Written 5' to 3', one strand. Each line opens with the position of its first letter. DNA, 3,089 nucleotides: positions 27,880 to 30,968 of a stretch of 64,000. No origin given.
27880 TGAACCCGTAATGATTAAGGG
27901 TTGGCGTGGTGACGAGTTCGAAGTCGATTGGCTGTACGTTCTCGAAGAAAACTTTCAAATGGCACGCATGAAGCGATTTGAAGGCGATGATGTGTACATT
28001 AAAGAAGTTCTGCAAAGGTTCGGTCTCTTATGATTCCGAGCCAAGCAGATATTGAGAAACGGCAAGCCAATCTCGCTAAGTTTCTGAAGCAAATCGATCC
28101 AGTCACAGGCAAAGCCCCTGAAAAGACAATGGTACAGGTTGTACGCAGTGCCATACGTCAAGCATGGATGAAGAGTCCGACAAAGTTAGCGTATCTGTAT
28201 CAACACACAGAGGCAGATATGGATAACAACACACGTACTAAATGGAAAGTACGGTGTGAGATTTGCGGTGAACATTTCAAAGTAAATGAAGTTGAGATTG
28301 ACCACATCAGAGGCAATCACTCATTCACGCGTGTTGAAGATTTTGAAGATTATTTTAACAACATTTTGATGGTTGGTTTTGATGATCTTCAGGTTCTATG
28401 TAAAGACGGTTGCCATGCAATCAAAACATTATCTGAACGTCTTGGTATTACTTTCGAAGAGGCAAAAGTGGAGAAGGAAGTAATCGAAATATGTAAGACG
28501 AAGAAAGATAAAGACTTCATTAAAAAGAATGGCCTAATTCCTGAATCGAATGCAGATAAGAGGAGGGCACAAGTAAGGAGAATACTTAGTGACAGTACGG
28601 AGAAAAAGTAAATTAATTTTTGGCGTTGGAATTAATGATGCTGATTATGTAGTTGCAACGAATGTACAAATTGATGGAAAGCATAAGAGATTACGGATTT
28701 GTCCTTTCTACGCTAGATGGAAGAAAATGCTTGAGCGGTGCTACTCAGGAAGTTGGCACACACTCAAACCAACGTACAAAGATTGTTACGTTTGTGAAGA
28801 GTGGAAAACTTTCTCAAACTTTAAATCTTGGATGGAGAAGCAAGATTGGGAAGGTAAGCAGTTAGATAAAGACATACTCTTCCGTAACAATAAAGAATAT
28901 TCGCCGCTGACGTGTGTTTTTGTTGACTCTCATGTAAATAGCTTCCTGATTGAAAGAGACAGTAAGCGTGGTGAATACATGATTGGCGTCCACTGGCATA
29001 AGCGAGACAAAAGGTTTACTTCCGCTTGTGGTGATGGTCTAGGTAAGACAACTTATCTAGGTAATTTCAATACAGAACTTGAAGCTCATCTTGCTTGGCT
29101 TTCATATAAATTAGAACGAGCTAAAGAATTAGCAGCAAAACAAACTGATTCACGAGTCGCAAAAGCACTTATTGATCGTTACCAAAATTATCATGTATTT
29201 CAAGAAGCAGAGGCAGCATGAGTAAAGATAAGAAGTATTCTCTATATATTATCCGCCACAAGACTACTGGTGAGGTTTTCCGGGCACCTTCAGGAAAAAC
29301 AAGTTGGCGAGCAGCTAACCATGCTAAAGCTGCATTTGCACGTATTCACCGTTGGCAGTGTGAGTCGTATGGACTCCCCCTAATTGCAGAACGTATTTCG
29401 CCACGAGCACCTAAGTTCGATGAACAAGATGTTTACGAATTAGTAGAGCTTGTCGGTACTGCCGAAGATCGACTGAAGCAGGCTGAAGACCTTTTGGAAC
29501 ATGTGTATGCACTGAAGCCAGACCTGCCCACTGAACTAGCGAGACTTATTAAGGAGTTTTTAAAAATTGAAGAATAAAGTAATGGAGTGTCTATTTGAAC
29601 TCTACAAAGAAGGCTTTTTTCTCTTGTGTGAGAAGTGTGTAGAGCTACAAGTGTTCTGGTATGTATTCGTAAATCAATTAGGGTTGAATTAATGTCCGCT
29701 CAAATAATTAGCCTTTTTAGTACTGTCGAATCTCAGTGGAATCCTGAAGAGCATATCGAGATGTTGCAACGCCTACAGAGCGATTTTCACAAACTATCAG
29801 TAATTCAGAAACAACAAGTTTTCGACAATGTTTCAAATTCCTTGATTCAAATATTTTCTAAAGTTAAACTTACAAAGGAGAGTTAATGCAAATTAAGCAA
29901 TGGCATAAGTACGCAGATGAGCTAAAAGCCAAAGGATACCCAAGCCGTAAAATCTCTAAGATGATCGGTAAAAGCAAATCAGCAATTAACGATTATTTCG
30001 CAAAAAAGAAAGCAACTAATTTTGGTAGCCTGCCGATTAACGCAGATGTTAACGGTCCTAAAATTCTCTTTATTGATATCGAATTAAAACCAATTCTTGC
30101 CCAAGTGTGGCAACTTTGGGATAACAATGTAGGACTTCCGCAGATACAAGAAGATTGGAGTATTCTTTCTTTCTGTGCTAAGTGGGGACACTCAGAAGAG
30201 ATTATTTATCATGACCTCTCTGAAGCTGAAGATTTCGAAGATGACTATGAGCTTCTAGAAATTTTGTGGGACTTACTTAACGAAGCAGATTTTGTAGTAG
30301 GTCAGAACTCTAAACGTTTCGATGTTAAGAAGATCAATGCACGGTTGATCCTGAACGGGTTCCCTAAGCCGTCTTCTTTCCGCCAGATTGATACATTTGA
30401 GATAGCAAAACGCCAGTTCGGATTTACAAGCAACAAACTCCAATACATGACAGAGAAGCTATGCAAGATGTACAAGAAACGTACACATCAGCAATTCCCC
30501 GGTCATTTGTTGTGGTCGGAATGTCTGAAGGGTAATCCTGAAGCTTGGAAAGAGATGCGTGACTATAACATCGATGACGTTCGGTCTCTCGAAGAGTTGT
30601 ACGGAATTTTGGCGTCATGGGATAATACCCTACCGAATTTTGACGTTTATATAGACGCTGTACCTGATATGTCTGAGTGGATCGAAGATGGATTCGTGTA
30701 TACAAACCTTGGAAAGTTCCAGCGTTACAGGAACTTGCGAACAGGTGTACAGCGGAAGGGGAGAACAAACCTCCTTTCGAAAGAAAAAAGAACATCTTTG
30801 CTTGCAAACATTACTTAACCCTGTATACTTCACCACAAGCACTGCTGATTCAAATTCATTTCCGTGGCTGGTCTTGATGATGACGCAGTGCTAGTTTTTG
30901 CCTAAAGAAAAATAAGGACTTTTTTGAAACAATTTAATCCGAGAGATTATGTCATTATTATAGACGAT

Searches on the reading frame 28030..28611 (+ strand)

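Call 58: search_protein_families(library=phrogs, proteins=[window:28030-28611:+], max_evalue=0.0001)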
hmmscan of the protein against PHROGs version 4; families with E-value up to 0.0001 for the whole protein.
window:28030-28611:+ (193 aa): 3 families
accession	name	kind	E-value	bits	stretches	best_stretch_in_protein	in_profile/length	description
phrog_1985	-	DNA, RNA and nucleotide metabolism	4.5e-57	194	1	30-190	17-182/184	HNH endonuclease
phrog_3106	-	DNA, RNA and nucleotide metabolism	3.8e-08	34.3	1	71-152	160-240/252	HNH endonuclease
phrog_2255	-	DNA, RNA and nucleotide metabolism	3.1e-05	24.5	1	71-158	108-194/211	HNH endonuclease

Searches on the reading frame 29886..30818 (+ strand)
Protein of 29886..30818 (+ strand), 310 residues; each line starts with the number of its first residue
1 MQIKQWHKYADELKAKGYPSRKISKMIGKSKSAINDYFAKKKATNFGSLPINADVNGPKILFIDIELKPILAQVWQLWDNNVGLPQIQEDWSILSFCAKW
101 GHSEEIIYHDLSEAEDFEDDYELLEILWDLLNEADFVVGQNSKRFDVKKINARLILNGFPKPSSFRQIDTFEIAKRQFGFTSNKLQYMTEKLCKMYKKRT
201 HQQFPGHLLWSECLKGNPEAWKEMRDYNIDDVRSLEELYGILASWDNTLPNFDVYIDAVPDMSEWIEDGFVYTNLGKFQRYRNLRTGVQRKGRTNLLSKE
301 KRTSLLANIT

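Call 58: search_protein_families(library=phrogs, proteins=[window:29886-30818:+], max_evalue=0.0001)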
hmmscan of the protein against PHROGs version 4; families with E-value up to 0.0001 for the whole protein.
window:29886-30818:+ (310 aa): 3 families
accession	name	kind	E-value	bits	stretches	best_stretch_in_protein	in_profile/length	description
phrog_403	-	DNA, RNA and nucleotide metabolism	7.3e-99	331.7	1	3-309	3-320/321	DNA polymerase exonuclease subunit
phrog_262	-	DNA, RNA and nucleotide metabolism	2.2e-06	27.1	0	19-153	87-217/856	DNA polymerase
phrog_17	-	DNA, RNA and nucleotide metabolism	2.2e-05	23.6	1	91-245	690-827/1445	DNA polymerase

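Call 64: find_encoding_contigs(protein=window:29886-30818:+, flank=10000, max_places=1)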
Protein window:29886-30818:+ (310 aa): 4 contigs read that carry it; 1 place shown.
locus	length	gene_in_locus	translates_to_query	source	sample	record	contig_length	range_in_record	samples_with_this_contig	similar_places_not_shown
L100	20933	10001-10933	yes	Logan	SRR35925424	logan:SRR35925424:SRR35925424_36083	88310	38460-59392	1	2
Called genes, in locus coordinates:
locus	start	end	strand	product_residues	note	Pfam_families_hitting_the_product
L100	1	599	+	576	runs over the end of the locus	PF13155:Toprim_2, PF06745:ATPase, PF13481:AAA_25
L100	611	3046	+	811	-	PF00476:DNA_pol_A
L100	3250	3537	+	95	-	PF24240:DUF7448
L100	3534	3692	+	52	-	PF25708:Phage_T7_Gp5_9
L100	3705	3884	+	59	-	-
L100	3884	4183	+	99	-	-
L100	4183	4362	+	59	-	-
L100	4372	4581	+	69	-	-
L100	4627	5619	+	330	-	-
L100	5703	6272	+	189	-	-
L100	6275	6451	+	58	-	-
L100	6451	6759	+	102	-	-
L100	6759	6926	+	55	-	-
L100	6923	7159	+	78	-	-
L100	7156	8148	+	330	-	-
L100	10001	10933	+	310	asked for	PF13482:RNase_H_2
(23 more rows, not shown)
